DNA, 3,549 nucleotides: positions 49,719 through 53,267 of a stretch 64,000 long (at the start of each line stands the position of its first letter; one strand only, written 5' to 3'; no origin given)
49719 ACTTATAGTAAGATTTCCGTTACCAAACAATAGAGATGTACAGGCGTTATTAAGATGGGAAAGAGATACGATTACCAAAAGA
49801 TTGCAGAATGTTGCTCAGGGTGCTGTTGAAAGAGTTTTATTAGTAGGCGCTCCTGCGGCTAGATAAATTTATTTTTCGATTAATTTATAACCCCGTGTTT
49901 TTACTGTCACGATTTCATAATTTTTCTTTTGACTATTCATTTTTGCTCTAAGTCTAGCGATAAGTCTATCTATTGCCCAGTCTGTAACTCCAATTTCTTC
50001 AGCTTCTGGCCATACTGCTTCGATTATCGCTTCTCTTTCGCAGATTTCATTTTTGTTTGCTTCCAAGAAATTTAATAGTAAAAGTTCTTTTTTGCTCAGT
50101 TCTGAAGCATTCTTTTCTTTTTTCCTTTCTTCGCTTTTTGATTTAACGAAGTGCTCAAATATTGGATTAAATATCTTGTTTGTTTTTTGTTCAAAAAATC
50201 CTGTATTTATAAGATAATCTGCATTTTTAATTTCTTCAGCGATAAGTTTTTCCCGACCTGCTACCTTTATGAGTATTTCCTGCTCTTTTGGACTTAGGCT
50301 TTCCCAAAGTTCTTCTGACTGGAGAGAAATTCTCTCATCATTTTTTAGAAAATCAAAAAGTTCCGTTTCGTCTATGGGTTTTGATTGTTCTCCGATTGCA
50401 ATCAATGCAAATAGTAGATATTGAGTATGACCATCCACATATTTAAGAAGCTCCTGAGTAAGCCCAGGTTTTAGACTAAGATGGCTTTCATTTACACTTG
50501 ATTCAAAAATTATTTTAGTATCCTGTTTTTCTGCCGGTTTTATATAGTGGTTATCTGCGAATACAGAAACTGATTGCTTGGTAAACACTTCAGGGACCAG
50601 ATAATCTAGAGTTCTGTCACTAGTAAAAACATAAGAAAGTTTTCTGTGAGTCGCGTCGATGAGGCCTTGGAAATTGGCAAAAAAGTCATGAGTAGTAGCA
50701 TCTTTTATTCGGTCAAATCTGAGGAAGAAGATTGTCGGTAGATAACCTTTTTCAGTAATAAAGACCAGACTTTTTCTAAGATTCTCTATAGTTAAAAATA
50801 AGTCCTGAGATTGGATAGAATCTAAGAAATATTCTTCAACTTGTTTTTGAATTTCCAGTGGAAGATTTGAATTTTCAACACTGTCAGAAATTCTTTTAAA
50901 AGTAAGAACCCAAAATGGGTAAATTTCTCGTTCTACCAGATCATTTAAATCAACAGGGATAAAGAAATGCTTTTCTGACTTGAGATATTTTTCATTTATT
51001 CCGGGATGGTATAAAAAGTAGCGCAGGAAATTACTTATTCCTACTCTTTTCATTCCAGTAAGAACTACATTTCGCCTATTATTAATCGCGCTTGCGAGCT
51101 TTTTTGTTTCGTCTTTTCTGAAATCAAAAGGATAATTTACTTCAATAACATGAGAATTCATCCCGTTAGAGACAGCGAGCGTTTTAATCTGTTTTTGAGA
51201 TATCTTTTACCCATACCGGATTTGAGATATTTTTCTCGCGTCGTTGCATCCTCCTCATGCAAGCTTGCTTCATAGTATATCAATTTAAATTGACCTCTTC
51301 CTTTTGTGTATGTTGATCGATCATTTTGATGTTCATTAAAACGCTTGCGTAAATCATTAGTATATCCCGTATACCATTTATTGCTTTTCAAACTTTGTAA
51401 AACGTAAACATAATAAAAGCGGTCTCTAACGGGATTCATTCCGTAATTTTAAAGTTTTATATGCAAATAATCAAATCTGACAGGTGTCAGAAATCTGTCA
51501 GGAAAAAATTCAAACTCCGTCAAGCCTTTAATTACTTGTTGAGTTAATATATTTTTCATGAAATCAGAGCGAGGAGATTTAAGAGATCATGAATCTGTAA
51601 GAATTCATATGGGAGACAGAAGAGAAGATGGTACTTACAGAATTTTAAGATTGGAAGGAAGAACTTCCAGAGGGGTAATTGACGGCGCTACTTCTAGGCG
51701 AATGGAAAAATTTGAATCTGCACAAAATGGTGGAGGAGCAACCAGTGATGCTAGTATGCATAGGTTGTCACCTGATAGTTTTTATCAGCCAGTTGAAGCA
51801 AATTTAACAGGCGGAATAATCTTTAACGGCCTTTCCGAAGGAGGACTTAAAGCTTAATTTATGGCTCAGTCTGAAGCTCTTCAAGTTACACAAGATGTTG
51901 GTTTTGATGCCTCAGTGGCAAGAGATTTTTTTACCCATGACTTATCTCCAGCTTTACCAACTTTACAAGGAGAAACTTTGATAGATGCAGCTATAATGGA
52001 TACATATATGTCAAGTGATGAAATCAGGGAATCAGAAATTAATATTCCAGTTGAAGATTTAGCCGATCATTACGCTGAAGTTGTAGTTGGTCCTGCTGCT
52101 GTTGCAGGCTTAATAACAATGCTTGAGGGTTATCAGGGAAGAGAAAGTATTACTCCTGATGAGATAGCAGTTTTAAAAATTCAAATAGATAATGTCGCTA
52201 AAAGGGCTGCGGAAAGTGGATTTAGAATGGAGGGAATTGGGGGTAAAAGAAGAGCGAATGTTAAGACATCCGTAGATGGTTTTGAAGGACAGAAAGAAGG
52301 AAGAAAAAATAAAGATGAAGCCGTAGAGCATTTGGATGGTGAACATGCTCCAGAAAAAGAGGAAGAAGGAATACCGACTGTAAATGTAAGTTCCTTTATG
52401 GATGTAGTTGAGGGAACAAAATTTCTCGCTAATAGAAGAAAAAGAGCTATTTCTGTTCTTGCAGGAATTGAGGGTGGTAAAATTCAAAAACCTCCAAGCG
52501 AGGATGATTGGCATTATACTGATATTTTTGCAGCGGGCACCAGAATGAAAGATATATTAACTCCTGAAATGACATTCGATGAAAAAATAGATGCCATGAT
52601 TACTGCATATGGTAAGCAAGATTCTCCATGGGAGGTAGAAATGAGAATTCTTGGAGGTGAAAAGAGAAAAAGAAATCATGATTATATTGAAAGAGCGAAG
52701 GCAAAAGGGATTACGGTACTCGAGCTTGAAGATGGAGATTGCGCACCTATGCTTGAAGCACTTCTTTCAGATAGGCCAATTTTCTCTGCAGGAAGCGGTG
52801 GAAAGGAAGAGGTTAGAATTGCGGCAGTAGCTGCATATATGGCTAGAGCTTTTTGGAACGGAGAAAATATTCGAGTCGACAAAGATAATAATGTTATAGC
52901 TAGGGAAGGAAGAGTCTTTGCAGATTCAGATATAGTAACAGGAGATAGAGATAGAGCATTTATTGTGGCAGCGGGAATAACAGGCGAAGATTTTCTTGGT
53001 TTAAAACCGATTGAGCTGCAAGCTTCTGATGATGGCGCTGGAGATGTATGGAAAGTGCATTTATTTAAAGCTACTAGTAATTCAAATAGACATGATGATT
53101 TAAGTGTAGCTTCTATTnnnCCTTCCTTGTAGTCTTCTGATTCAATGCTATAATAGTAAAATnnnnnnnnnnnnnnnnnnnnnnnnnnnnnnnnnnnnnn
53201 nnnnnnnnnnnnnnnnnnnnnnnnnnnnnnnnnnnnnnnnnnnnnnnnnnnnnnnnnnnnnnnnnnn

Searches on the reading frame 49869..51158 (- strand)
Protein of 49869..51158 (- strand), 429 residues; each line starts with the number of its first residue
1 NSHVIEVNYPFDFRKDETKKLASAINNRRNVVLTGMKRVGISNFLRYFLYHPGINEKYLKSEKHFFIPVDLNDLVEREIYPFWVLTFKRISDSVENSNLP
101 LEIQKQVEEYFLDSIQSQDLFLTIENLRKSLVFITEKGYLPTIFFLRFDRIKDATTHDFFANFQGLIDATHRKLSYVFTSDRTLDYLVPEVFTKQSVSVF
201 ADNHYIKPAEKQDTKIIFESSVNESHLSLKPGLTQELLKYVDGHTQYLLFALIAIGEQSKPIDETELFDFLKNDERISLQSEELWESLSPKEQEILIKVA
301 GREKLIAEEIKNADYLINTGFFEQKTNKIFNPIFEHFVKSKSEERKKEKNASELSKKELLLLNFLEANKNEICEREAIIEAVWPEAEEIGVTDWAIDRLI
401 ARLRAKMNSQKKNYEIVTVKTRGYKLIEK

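Call 14: search_protein_families(library=pfam, proteins=[window:49869-51158:-], max_evalue=0.01)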
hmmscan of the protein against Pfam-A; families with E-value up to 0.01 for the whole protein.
window:49869-51158:- (429 aa): 1 family
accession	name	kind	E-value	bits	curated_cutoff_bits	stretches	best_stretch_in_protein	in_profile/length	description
PF00486.34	Trans_reg_C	-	2.5e-15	56.7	26.2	1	352-426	4-77/77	Transcriptional regulatory protein, C terminal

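Call 91: search_protein_families(library=padloc, proteins=[window:49869-51158:-], max_evalue=0.001)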
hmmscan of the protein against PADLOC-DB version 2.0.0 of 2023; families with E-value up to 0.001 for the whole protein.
window:49869-51158:- (429 aa): 0 families

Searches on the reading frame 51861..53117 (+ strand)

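Call 14: search_protein_families(library=pfam, proteins=[window:51861-53117:+], max_evalue=0.01)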
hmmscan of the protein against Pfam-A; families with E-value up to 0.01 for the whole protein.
window:51861-53117:+ (419 aa): 1 family
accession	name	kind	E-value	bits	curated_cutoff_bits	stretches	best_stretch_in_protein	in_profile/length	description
PF03320.18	FBPase_glpX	-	5.6e-17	62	27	1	147-379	54-276/307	Bacterial fructose-1,6-bisphosphatase, glpX-encoded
